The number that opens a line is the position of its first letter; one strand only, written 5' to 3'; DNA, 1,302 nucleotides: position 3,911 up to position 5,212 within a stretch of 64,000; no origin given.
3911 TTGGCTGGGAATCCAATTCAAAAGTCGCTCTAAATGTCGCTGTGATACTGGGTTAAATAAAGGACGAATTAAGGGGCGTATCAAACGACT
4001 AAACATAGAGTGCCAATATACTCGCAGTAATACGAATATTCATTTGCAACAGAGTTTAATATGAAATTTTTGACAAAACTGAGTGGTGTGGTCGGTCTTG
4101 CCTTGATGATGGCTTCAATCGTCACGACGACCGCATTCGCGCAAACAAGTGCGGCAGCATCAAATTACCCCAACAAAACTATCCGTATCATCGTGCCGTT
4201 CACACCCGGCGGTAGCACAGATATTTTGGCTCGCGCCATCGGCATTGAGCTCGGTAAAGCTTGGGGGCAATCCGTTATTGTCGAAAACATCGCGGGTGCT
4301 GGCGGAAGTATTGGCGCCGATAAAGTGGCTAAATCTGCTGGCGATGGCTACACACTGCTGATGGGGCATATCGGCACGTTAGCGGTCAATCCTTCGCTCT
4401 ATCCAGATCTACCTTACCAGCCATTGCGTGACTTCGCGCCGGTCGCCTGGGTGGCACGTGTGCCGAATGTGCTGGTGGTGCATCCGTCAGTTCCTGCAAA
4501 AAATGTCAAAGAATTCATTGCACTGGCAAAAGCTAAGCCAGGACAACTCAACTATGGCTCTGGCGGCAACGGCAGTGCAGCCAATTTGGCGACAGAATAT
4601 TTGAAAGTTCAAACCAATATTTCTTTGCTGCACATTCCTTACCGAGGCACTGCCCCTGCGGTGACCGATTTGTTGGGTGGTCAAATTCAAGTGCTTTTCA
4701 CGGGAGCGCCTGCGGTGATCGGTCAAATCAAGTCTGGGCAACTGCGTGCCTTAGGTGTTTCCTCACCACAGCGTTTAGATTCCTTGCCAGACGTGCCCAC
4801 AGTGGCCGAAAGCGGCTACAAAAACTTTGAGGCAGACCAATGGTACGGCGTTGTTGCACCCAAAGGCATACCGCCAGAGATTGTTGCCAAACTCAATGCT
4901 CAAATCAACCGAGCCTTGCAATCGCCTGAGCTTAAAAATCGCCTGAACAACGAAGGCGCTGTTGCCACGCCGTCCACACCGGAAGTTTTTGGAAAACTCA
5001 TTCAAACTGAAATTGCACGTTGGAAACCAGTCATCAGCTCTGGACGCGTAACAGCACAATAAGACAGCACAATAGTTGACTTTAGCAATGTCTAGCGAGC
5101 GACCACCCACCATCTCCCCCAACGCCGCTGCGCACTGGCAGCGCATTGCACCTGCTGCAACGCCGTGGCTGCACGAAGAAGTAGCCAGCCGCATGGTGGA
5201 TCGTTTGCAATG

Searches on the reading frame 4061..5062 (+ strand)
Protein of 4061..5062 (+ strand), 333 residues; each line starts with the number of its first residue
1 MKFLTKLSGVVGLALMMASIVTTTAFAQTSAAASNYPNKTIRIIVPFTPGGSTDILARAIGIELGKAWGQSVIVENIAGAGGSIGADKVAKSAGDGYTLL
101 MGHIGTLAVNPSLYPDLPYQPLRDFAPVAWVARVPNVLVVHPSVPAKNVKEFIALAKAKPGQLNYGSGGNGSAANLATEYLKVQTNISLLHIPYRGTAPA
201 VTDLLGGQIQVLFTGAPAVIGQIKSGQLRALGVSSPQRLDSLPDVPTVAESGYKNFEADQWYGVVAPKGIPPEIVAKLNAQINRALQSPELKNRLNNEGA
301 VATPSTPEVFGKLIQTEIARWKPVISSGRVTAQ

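Call 76: search_protein_families(library=pfam, proteins=[window:4061-5062:+], max_evalue=0.01)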
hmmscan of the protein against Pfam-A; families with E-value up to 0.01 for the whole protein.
window:4061-5062:+ (333 aa): 1 family
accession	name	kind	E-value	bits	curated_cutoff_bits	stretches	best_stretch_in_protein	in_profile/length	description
PF03401.19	TctC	-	3.1e-79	266.8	27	1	57-326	2-270/274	Tripartite tricarboxylate transporter family receptor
